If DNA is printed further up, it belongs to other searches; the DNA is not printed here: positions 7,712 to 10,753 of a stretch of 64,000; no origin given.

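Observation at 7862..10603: SEDS polymerase fused to a PBP transpeptidase domain with all three catalytic motifs mutated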

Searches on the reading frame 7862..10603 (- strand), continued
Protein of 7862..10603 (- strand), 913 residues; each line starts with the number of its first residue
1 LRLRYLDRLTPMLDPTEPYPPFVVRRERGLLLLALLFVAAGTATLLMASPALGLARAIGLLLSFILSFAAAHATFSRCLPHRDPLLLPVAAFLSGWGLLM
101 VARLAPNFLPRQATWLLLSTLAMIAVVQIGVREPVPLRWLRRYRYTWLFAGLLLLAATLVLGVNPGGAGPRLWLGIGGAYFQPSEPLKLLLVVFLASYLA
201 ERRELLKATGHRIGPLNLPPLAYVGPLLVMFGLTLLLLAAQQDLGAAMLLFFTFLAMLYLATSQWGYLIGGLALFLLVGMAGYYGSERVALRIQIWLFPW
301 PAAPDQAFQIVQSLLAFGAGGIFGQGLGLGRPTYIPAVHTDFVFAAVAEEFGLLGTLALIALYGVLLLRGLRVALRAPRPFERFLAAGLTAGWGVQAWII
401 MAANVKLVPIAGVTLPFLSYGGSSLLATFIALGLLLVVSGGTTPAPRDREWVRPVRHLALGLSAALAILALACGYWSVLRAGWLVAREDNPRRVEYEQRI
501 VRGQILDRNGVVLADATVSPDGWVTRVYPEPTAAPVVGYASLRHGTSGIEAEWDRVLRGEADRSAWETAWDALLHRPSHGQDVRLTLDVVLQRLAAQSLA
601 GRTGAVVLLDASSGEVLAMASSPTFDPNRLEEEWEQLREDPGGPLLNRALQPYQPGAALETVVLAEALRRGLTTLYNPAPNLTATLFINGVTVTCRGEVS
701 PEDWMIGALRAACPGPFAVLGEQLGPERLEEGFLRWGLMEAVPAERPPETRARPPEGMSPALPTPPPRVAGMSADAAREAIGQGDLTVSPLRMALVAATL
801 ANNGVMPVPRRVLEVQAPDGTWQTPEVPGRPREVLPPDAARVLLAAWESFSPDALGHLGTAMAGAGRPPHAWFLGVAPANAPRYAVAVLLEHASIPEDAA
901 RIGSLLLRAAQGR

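Call 29: find_encoding_contigs(protein=P0036, flank=10000, max_places=2)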
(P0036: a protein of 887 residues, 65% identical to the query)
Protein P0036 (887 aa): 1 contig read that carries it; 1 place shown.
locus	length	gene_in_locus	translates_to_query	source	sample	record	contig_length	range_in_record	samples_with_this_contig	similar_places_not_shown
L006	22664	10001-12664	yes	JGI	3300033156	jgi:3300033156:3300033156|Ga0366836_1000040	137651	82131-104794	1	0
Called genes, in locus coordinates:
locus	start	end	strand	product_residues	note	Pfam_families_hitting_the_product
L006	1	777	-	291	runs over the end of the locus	PF12837:Fer4_6 (faint), PF12838:Fer4_7 (weak), PF13187:Fer4_9, PF13237:Fer4_10 (weak), PF13484:Fer4_16 (faint), PF00037:Fer4 (weak), PF14512:TM1586_NiRdase (faint), PF00881:Nitroreductase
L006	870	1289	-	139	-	-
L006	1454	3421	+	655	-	PF00496:SBP_bac_5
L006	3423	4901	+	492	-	PF02517:Rce1-like, PF00293:NUDIX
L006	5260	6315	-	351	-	PF01063:Aminotran_4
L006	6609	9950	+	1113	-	PF00133:tRNA-synt_1, PF09334:tRNA-synt_1g (faint), PF00133:tRNA-synt_1, PF08264:Anticodon_1, PF19302:DUF5915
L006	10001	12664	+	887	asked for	PF01098:FTSW_RODA_SPOVE, PF21922:PBP_dimer_2, PF00905:Transpeptidase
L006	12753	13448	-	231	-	PF01895:PhoU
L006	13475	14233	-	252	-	PF03215:Rad17 (faint), PF00005:ABC_tran, PF13304:AAA_21 (faint)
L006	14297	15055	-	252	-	PF00005:ABC_tran, PF13304:AAA_21 (weak)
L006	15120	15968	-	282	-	PF00528:BPD_transp_1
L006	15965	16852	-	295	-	PF00528:BPD_transp_1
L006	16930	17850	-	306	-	PF12849:PBP_like_2, PF01547:SBP_bac_1 (weak), PF12727:PBP_like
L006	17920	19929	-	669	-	PF01979:Amidohydro_1, PF07969:Amidohydro_3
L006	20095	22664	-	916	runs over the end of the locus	PF01624:MutS_I, PF05188:MutS_II, PF05192:MutS_III, PF05190:MutS_IV, PF00488:MutS_V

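Call 30: find_encoding_contigs(protein=P0098, flank=10000, max_places=2)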
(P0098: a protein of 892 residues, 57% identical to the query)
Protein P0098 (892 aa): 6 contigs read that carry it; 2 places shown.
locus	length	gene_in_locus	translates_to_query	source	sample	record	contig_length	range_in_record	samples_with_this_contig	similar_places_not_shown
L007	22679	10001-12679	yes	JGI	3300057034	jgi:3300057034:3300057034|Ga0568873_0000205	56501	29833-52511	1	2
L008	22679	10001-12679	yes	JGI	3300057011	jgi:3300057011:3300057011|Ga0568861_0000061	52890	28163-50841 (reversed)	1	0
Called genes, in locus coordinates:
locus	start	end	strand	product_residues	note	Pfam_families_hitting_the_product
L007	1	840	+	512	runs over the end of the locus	PF05954:Phage_GPD, PF24032:YQBQ (faint), PF04717:Phage_base_V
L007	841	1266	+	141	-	-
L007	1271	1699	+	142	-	PF04965:GPW_gp25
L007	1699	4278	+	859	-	PF04865:Baseplate_J (faint)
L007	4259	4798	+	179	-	PF09684:Tail_P2_I (weak)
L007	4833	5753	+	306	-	-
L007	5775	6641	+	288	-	PF03724:META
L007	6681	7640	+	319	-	-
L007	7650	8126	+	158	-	-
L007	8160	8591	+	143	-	-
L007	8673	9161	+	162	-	-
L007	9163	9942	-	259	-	-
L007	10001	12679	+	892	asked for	PF01098:FTSW_RODA_SPOVE, PF21922:PBP_dimer_2, PF00905:Transpeptidase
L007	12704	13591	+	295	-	PF02548:Pantoate_transf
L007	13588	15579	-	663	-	PF01979:Amidohydro_1, PF07969:Amidohydro_3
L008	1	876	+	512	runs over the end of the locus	PF05954:Phage_GPD, PF24032:YQBQ (faint), PF04717:Phage_base_V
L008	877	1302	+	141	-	-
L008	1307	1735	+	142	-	PF04965:GPW_gp25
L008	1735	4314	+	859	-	PF04865:Baseplate_J (faint)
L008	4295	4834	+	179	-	PF09684:Tail_P2_I (weak)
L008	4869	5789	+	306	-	-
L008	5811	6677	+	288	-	PF03724:META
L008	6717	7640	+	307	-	-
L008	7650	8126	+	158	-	-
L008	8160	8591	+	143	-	-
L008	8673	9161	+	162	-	-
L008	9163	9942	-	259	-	-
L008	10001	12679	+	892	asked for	PF01098:FTSW_RODA_SPOVE, PF21922:PBP_dimer_2, PF00905:Transpeptidase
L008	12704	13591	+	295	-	PF02548:Pantoate_transf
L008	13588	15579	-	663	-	PF01979:Amidohydro_1, PF07969:Amidohydro_3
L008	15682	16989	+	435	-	PF02885:Glycos_trans_3N, PF00591:Glycos_transf_3, PF07831:PYNP_C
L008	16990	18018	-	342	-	PF13433:Peripla_BP_5 (weak), PF13458:Peripla_BP_6, PF01094:ANF_receptor (weak)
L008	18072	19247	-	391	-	PF02618:YceG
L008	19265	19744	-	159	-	PF03652:RuvX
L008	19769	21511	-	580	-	PF08271:Zn_Ribbon_TF (weak), PF04865:Baseplate_J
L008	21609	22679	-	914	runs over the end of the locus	PF01411:tRNA-synt_2c, PF07973:tRNA_SAD, PF02272:DHHA1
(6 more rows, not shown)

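Call 70: predict_structure(alignment_id=A3)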
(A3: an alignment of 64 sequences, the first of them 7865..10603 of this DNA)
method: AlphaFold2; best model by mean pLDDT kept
length: 913 residues; sequences in the alignment: 64
mean_pLDDT: 90.8   pTM: 0.85
mean pLDDT of the five models: 90.8, 89.7, 88.9, 88.6, 88.0
residues with pLDDT >= 90: 691; 70-90: 171; 50-70: 24; < 50: 27
segments of 3 or more residues with pLDDT < 50: 1-3, 12-18, 750-753, 758-765
pLDDT, mean of each block of 10 residues (from residue 1): 48 48 93 98 94 96 98 96 97 98 95 97 97 90 94 93 84 86 93 96 87 78 81 86 90 95 91 90 91 92 92 96 92 92 96 97 98 95 97 97 93 90 95 97 79 96 98 97 89 90 97 96 94 95 90 94 83 82 98 97 97 97 93 84 78 95 97 96 91 92 94 97 97 94 59 46 46 90 95 98 97 95 91 96 96 96 91 97 98 96 98 90
secondary structure, 60 per line:
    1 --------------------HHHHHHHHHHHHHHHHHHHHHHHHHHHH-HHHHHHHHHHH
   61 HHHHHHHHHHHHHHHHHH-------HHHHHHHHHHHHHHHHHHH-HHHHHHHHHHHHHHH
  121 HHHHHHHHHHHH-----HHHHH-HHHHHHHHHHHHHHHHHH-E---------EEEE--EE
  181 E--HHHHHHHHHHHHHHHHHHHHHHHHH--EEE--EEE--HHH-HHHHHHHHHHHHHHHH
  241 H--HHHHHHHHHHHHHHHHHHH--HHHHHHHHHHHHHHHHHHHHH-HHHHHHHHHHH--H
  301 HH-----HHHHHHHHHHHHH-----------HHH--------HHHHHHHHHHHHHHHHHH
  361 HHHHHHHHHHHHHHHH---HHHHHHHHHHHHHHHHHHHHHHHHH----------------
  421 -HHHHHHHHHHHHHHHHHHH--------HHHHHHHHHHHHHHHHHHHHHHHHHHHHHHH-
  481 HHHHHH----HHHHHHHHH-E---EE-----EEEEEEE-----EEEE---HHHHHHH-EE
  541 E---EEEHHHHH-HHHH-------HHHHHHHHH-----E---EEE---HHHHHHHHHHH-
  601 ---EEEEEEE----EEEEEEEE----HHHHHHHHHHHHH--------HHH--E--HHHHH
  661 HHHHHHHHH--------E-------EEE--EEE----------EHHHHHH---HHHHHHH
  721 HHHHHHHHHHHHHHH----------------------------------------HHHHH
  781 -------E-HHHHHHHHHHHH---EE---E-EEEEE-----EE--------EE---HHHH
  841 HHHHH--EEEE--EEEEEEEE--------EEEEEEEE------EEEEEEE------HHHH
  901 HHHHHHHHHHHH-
elements in order (helices of 4 or more, strands of 3 or more residues): H21-48 H50-78 H86-104 H106-132 H138-142 H144-161 E173-176 E179-181 H184-208 E211-213 E216-218 H225-241 H244-262 H265-285 H287-297 H308-320 H343-376 H380-404 H422-440 H449-479 H481-486 H491-499 E512-518 E524-527 H531-537 E539-541 E545-547 H548-552 H554-557 H565-573 E583-585 H589-599 E604-610 E615-622 H627-639 H656-669 E686-688 E691-693 H705-710 H714-735 H776-780 H790-801 E812-816 H837-845 E848-851 E854-861 E870-877 E884-890 H897-912

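Call 72: fold_search(model_id=the predicted structure, library=pdb)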
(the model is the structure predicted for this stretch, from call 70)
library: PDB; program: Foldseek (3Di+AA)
matches with E <= 10: 1181; with E <= 0.001: 691
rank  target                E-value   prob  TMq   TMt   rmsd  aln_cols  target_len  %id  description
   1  3un7_B                8.0e-23  1.00  0.38  0.78   4.3       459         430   29  Crystal structure of PBPA from MYCOBACTERIUM TUBERCULOSIS (released 2012-10-24)
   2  3upp_B                1.5e-22  1.00  0.38  0.76   6.1       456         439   28  Structure of penicillin-binding protein A from M. tuberculosis: ceftrixaone acyl-enzyme complex (released 2012-10-24)
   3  3upn_A                2.0e-22  1.00  0.39  0.78   4.4       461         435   29  Structure of penicillin-binding protein A from M. tuberculosis: imipenem acyl-enzyme complex (released 2012-10-24)
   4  3upo_A                2.2e-22  1.00  0.39  0.76   4.4       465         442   28  Structure of penicillin-binding protein A from M. tuberculosis: penicillin G acyl-enzyme complex (released 2012-10-24)
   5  3upp_A                2.4e-22  1.00  0.39  0.76   4.3       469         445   28  Structure of penicillin-binding protein A from M. tuberculosis: ceftrixaone acyl-enzyme complex (released 2012-10-24)
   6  3upo_B                1.1e-21  1.00  0.38  0.78   4.3       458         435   29  Structure of penicillin-binding protein A from M. tuberculosis: penicillin G acyl-enzyme complex (released 2012-10-24)
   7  3upn_B                1.3e-21  1.00  0.38  0.76   4.6       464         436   28  Structure of penicillin-binding protein A from M. tuberculosis: imipenem acyl-enzyme complex (released 2012-10-24)
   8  4mnr                  1.4e-21  1.00  0.37  0.79   3.6       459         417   25  Crystal Structure of D,D-Transpeptidase Domain of Peptidoglycan Glycosyltransferase from Eggerthella lenta (released 2013-09-25)
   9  3un7_A                2.1e-21  1.00  0.38  0.77   4.4       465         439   28  Crystal structure of PBPA from MYCOBACTERIUM TUBERCULOSIS (released 2012-10-24)
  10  3lo7_A                4.1e-21  1.00  0.37  0.78   4.5       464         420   28  Crystal structure of PBPA from Mycobacterium tuberculosis (released 2010-03-23)
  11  4r1g_A                1.4e-20  1.00  0.37  0.78   5.2       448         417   25  Structure of a putative peptidoglycan glycosyltransferase from Atopobium parvulum in complex with cloxacillin (released 2014-08-27)
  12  4n1x_A                2.3e-20  1.00  0.37  0.78   5.2       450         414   25  Structure of a putative peptidoglycan glycosyltransferase from Atopobium parvulum in complex with penicillin G (released 2013-10-30)
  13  4ra7_A                2.4e-20  1.00  0.37  0.79   4.6       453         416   24  Structure of a putative peptidoglycan glycosyltransferase from Atopobium parvulum in complex with nafcillin (released 2014-09-24)
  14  4qjg_A                3.3e-20  1.00  0.38  0.79   5.0       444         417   25  Structure of a putative peptidoglycan glycosyltransferase from Atopobium parvulum in complex with penicillin V (released 2014-07-09)
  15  4r3j_A                5.3e-20  1.00  0.35  0.77   5.5       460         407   24  Structure of a putative peptidoglycan glycosyltransferase from Atopobium parvulum in complex with cefapirin (released 2014-09-17)
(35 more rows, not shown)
